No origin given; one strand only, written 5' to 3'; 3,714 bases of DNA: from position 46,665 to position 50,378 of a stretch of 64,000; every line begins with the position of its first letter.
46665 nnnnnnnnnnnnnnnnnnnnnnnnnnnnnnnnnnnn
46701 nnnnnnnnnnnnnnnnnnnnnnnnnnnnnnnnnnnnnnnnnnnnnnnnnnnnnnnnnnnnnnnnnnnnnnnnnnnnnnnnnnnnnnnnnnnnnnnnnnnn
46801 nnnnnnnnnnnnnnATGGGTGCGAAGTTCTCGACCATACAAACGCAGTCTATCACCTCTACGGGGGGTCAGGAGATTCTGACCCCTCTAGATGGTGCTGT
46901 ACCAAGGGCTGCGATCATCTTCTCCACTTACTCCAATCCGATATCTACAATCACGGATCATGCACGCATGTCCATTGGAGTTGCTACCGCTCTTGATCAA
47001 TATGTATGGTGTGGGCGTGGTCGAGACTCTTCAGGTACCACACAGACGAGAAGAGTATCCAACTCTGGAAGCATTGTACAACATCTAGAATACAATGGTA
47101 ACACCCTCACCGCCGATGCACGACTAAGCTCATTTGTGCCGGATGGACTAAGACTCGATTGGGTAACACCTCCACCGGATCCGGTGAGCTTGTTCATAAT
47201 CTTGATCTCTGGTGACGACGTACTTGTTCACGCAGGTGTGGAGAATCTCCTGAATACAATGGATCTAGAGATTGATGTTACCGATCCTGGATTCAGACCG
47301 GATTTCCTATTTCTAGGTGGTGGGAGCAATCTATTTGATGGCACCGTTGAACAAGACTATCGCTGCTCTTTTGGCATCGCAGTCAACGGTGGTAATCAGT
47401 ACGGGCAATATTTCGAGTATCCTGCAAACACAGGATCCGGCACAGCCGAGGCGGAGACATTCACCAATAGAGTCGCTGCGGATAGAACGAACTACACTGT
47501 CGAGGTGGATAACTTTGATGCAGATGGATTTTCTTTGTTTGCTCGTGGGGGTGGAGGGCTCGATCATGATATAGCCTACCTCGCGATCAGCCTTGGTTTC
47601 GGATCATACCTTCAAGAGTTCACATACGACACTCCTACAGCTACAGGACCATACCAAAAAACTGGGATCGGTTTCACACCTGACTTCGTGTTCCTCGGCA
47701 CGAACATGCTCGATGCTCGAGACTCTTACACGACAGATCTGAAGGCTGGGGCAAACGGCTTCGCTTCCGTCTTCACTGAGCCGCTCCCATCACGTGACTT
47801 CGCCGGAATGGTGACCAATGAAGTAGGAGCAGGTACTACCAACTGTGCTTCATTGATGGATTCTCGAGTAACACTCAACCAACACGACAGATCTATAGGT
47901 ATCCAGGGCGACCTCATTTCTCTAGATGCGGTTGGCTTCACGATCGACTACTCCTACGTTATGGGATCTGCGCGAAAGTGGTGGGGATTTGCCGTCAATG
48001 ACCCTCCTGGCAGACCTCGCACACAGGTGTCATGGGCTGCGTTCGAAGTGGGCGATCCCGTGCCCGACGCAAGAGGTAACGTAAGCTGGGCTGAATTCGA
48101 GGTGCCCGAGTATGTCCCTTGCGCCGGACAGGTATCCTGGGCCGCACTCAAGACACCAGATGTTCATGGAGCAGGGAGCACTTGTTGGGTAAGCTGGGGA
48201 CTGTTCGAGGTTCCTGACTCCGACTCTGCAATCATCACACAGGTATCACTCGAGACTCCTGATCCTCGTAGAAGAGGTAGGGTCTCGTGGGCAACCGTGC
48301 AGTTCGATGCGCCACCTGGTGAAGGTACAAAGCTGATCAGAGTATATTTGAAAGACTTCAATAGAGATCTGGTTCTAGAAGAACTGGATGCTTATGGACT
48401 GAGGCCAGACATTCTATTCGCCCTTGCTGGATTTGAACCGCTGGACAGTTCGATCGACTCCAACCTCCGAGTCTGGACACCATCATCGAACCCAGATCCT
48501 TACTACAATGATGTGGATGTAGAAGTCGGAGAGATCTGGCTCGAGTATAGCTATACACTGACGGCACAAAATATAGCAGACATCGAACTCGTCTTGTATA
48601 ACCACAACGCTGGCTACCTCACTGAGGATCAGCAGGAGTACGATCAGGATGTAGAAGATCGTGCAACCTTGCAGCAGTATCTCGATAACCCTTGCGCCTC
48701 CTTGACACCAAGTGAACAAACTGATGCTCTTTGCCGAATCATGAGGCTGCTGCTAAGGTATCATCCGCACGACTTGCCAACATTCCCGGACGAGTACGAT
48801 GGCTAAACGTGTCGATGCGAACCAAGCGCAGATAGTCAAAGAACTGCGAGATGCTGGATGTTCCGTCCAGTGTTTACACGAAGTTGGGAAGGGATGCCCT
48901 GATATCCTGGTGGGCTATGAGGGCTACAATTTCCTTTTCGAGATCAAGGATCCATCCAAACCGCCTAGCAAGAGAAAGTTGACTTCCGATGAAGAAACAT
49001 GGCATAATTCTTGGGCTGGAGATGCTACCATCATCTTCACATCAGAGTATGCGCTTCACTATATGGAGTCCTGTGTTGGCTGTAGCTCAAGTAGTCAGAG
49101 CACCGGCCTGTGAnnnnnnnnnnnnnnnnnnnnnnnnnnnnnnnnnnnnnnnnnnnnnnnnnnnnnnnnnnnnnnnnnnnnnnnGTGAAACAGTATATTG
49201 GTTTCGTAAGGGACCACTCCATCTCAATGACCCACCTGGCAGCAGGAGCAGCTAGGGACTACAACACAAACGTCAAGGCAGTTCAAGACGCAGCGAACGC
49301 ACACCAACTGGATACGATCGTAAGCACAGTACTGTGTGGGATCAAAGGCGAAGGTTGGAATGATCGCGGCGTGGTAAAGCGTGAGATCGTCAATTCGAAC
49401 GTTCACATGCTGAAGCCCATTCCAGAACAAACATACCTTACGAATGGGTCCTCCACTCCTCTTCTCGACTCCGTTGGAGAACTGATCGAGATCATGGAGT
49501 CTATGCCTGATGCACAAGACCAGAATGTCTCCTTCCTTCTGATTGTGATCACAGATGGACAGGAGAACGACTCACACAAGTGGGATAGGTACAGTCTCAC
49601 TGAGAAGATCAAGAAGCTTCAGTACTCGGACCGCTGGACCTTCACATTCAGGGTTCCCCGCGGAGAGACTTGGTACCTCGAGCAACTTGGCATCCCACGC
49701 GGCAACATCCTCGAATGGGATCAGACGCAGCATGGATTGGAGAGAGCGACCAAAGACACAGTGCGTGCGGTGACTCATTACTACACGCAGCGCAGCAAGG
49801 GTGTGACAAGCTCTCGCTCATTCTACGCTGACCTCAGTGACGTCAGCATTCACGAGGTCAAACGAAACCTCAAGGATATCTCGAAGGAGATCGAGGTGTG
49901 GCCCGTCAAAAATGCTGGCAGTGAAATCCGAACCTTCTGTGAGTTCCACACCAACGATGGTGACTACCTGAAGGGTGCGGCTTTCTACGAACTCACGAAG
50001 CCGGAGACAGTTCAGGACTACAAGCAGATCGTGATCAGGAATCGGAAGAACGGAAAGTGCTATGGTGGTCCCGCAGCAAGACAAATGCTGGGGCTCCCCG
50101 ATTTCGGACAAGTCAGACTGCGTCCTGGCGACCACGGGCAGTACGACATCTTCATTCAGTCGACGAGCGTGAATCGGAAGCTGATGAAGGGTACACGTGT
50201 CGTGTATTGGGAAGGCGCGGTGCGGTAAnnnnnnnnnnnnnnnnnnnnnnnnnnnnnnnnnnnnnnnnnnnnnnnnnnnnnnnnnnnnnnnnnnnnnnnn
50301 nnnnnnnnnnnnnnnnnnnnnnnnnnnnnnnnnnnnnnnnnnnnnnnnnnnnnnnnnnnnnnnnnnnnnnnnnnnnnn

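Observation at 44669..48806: Operon of three tandem paralogs, two small ORFs and a 663-aa protein with short VSWA-FEVP repeats, bracketed by tRNAs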

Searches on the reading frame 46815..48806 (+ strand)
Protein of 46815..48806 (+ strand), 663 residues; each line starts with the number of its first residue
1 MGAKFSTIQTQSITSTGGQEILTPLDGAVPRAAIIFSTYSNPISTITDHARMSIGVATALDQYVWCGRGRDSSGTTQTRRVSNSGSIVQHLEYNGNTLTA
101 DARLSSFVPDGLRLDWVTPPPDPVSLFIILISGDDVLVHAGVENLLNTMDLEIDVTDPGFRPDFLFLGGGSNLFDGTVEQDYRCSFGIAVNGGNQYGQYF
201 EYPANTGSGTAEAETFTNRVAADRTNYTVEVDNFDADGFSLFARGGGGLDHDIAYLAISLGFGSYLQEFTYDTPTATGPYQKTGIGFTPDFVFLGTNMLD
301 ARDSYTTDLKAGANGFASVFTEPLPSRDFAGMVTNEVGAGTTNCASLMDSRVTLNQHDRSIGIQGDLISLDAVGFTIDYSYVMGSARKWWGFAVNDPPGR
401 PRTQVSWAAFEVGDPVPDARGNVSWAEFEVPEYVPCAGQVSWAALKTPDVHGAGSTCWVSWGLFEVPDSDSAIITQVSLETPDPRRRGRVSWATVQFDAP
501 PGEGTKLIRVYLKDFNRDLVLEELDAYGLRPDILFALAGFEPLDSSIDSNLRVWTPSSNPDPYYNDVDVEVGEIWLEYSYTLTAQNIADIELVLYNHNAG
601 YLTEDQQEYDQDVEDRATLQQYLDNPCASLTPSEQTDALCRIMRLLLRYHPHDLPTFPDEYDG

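Call 4: search_protein_families(library=pfam, proteins=[window:46815-48806:+], max_evalue=1)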
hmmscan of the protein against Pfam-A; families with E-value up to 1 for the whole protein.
window:46815-48806:+ (663 aa): 1 family
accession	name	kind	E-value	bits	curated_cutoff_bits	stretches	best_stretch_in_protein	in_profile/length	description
PF21868.2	GbpA_D3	-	0.12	13.2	27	1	570-612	14-56/97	GlcNAc-binding protein A, third domain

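Call 5: search_protein_families(library=phrogs, proteins=[window:46815-48806:+], max_evalue=0.1)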
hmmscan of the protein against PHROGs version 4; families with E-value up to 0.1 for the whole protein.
window:46815-48806:+ (663 aa): 0 families

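Call 11: search_dna_similar(query=window:46815-48803:+, collection=phages, mode=protein, max_rows=30, max_evalue=0.001)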
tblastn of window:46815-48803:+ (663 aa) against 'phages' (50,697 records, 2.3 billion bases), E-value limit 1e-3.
No match.

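Call 12: find_homologous_proteins(query=window:46815-48803:+)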
Query window:46815-48803:+ (663 aa): 5 proteins with E <= 0.001 among 8000 candidates.
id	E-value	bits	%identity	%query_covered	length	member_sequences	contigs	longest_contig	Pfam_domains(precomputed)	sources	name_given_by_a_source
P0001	4.3e-146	506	39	100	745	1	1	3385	-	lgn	-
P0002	1.5e-27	114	29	61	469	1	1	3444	-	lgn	-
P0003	1.5e-19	88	33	40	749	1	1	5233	PF09356.16,PF09931.16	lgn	-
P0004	9.4e-11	59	26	59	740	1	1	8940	PF09356.16,PF09931.16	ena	-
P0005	2.7e-10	57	27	46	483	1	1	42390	-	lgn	-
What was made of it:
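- On GTA g13 / phiJL001 gp84 hub (PF09931 + PF09356): Present in homologs P0003 and P0004 (call 12).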

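Call 17: find_encoding_contigs(protein=P0005, flank=10000, max_places=3)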
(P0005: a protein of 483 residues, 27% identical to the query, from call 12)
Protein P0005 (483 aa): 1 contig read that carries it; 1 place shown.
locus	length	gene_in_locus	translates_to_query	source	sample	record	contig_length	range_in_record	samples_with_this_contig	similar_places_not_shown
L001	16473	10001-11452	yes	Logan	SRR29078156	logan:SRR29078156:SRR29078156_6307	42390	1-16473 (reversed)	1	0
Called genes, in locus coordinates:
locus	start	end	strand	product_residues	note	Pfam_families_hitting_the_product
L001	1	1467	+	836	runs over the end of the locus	PF25675:Phage_nozzle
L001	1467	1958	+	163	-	-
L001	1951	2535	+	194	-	PF24072:T7_gp14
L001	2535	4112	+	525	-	-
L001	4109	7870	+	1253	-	-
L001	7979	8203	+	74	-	-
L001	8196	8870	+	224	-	PF03906:Phage_T7_tail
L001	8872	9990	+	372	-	-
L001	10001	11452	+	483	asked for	-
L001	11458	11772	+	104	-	-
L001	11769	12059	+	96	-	PF11123:DNA_Packaging_2 (weak)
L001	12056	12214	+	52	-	-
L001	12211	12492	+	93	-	-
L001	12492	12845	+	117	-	-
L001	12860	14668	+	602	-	PF22530:Terminase-T7_RNaseH-like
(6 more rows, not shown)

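Call 18: find_encoding_contigs(protein=P0004, flank=10000, max_places=3)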
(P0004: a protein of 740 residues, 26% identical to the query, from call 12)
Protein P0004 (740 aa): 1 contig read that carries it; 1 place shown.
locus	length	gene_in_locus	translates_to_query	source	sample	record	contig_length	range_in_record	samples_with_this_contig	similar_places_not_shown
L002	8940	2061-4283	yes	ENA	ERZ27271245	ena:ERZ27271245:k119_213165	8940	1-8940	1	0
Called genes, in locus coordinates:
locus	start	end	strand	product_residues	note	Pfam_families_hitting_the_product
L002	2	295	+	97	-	?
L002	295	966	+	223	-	PF09343:DUF2460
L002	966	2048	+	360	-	-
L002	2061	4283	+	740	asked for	PF09931:Phage_phiJL001_Gp84_N, PF09356:Phage_BR0599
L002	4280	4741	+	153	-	-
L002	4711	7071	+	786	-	PF13550:Phage-tail_3, PF23666:Rcc01698_C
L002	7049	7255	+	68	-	-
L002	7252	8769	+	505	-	PF10983:DUF2793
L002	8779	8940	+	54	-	?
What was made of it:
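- The head-domain homologs are fused to tail hubs (calls 12, 18).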

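Call 56: predict_structure(alignment_id=A4)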
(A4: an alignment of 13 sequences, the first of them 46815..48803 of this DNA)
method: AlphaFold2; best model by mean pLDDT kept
length: 663 residues; sequences in the alignment: 13
mean_pLDDT: 66.7   pTM: 0.61
mean pLDDT of the five models: 66.7, 63.5, 62.7, 60.9, 60.8
residues with pLDDT >= 90: 157; 70-90: 185; 50-70: 101; < 50: 220
segments of 3 or more residues with pLDDT < 50: 74-77, 172-177, 399-495, 497-506, 508-603, 660-663
pLDDT, mean of each block of 10 residues (from residue 1): 85 96 88 92 82 92 85 53 82 77 95 95 92 93 76 92 90 50 85 90 61 83 75 93 69 90 87 92 89 87 66 71 72 70 79 82 89 90 89 73 27 29 27 28 35 36 40 45 38 46 44 40 41 35 36 33 35 31 44 45 50 75 69 69 59 54 43
secondary structure, 60 per line:
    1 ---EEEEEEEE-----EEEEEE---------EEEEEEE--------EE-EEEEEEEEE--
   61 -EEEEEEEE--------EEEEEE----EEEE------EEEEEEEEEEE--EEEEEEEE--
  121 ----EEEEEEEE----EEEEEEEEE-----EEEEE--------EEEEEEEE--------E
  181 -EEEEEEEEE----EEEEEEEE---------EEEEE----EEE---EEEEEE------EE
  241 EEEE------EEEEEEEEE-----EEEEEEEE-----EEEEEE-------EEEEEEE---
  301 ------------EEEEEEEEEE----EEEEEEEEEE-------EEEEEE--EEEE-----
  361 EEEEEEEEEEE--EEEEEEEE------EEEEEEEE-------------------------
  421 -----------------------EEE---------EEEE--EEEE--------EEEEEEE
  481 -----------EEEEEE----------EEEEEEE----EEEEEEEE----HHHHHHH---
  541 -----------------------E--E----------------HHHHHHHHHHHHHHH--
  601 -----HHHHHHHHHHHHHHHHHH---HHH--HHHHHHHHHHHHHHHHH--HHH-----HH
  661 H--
elements in order (helices of 4 or more, strands of 3 or more residues): E4-11 E17-22 E32-38 E50-58 E62-69 E78-83 E88-91 E98-108 E111-118 E125-132 E137-145 E151-155 E164-171 E182-190 E195-202 E212-216 E221-223 E227-232 E239-244 E251-259 E265-272 E278-283 E291-297 E313-322 E327-336 E344-349 E352-355 E361-371 E374-381 E388-395 E444-446 E456-459 E462-465 E474-480 E492-497 E508-514 E519-526 H531-537 H584-598 H606-623 H632-648
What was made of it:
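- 46815..48008 (+): 663-aa protein, residues 1-398. Three homologous ~130-aa beta subdomains, modelled as a C1q/TNF-like single-chain pseudo-trimer ('head'). Most 10-residue blocks of the AlphaFold2 model over residues 1-398 have pLDDT 80-95, with ten strands per subdomain (call 56).
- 48021..48308 (+): 663-aa protein, residues 403-498. An array of five clear and one degenerate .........-type repeats; the proposed docking sites. AlphaFold2 pLDDT is below 50 (call 56).
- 48312..48806 (+): 663-aa protein, residues 500-663. A lineage-specific C-terminal domain, partly helical; the candidate anchor. The AlphaFold2 model is low-confidence, with helices at 584-648 (call 56).
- On C1q/TNF superfamily: Each of the three subdomains has ten predicted strands (call 56).
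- The repeat region is modelled at pLDDT below 50 (call 56), and no complex prediction could be run.
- Tried and rejected: The repeat and C-terminal regions of the 663-aa protein could not be modelled (pLDDT below 50, call 56).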

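Call 68: search_protein_families(library=ncbifam, proteins=[window:46815-48806:+], max_evalue=0.1)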
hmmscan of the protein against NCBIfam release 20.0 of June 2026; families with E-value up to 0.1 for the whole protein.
window:46815-48806:+ (663 aa): 0 families

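Call 93: fold_search(model_id=the predicted structure, library=viral)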
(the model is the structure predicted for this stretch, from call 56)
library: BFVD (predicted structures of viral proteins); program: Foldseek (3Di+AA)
matches with E <= 10: 629; with E <= 0.001: 24
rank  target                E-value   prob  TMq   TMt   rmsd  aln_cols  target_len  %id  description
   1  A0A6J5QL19            7.4e-08  1.00  0.27  0.27  10.0       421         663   10  DUF7483 domain-containing protein [uncultured Caudovirales phage]
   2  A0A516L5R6            1.3e-07  1.00  0.16  0.09  22.8       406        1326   13  (no name in the UniProt tables at hand)
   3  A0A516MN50            1.4e-07  1.00  0.15  0.21  26.2       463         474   12  (no name in the UniProt tables at hand)
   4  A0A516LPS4            6.5e-07  1.00  0.19  0.13  19.1       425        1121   13  (no name in the UniProt tables at hand)
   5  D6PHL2                1.2e-06  1.00  0.29  0.15  15.8       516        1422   12  (no name in the UniProt tables at hand)
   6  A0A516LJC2            1.6e-06  1.00  0.24  0.19  20.8       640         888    8  (no name in the UniProt tables at hand)
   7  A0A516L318            1.8e-06  1.00  0.24  0.27  20.5       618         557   10  (no name in the UniProt tables at hand)
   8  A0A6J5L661            3.9e-06  0.87  0.11  0.11  34.2       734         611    9  Uncharacterized protein [uncultured Caudovirales phage]
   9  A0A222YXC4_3          1.4e-05  0.99  0.15  0.09  22.4       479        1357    6  Baseplate wedge initiator [Synechococcus phage Bellamy]
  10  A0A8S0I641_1          3.0e-05  0.97  0.14  0.11  18.1       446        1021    9  (no name in the UniProt tables at hand)
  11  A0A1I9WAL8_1          4.8e-05  0.63  0.12  0.09  31.8      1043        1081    8  Genome polyprotein [rohelivirus A1]
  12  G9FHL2                1.8e-04  0.44  0.12  0.11  30.8       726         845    9  Putative tail protein [Rhodococcus phage RGL3]
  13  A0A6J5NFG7            2.1e-04  0.13  0.07  0.07  33.4       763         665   11  Uncharacterized protein [uncultured Caudovirales phage]
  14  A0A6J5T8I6            2.4e-04  0.77  0.09  0.16  20.4       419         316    8  Uncharacterized protein [uncultured Caudovirales phage]
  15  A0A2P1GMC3            2.6e-04  0.33  0.11  0.10  33.5       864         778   10  Capsid protein [Dongtou red stingray astrovirus]
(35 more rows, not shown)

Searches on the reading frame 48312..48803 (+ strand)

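Call 101: search_protein_families(library=pfam, proteins=[window:48312-48803:+], max_evalue=1)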
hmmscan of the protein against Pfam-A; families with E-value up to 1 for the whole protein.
window:48312-48803:+ (164 aa): 1 family
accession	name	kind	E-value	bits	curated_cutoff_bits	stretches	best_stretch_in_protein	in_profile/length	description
PF21868.2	GbpA_D3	-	0.017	15.8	27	1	71-114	14-57/97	GlcNAc-binding protein A, third domain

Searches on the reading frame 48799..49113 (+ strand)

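Call 4: search_protein_families(library=pfam, proteins=[window:48799-49113:+], max_evalue=1)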
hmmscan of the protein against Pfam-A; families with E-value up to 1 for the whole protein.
window:48799-49113:+ (104 aa): 1 family
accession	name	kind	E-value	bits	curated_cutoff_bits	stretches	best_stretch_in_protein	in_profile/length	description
PF24828.1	DUF7713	-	0.23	11.5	24.1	1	36-53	50-67/68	Domain of unknown function (DUF7713)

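Call 5: search_protein_families(library=phrogs, proteins=[window:48799-49113:+], max_evalue=0.1)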
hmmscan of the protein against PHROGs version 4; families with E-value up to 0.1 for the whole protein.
window:48799-49113:+ (104 aa): 1 family
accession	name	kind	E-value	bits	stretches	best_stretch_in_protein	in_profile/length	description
phrog_93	-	DNA, RNA and nucleotide metabolism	4.8e-07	29.8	1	9-59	358-410/613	endonuclease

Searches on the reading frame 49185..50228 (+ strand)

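Call 4: search_protein_families(library=pfam, proteins=[window:49185-50228:+], max_evalue=1)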
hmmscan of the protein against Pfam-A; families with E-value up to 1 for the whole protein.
window:49185-50228:+ (347 aa): 1 family
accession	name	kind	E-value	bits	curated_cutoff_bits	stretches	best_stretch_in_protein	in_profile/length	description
PF00092.34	VWA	-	0.071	13.8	23.8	1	105-157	94-139/174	von Willebrand factor type A domain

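Call 5: search_protein_families(library=phrogs, proteins=[window:49185-50228:+], max_evalue=0.1)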
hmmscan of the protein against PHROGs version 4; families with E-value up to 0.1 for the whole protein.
window:49185-50228:+ (347 aa): 4 families
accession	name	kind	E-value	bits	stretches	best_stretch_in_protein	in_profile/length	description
phrog_26613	-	unknown function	9.1e-101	338.6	1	1-343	11-345/345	-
phrog_7371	-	unknown function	4e-11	43.9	1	5-208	9-188/204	-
phrog_9366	-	integration and excision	0.083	13.9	0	260-293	50-84/109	transposase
phrog_31819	-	unknown function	0.085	14.3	0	211-236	68-93/97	-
